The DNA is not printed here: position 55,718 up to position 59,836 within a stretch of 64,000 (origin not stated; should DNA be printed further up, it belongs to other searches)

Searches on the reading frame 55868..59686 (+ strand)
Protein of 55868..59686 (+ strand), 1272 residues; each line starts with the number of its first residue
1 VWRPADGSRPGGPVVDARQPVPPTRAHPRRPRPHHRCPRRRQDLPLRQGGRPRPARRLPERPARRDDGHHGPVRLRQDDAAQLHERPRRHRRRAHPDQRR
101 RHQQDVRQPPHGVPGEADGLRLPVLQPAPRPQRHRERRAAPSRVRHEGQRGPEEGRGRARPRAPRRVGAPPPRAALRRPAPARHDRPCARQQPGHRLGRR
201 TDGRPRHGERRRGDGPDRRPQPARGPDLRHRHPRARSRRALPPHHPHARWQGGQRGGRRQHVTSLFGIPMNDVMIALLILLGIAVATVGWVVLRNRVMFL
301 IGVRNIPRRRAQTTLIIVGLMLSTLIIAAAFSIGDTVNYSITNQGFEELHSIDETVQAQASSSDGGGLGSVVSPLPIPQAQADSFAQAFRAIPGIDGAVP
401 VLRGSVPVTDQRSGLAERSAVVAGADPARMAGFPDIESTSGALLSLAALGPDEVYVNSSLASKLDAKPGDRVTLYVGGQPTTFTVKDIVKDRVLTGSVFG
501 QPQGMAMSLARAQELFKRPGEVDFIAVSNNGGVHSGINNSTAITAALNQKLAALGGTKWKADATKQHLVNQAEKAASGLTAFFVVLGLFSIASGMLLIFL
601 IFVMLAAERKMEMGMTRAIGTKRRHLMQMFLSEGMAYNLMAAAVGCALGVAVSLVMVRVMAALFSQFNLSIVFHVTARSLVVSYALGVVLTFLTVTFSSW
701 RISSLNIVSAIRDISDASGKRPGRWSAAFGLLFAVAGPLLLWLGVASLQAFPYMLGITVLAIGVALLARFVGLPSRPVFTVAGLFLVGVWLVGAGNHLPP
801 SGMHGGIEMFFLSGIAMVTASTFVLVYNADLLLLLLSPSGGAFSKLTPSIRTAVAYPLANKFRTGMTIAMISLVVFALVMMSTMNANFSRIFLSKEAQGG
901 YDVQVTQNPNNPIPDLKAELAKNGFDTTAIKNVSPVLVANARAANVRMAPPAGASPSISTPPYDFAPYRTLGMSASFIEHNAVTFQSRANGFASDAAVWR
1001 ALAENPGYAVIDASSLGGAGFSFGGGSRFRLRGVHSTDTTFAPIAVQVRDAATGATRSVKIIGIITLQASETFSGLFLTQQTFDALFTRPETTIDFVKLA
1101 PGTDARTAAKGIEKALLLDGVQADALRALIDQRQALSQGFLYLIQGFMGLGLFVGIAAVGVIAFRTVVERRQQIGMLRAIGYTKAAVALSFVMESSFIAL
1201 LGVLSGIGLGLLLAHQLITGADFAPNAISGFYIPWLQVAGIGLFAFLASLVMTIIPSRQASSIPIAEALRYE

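Call 60: search_protein_families(library=pfam, proteins=[window:55868-59686:+], max_evalue=0.00001)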
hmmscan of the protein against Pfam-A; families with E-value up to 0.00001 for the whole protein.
window:55868-59686:+ (1272 aa): 2 families
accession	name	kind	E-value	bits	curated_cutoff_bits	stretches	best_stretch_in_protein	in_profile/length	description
PF02687.27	FtsX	-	2e-27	96.1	25.5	2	585-707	2-120/120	FtsX-like permease C-terminal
PF12704.14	MacB_PCD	-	5.9e-12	46.7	27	1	313-528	1-190/207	MacB-like periplasmic core domain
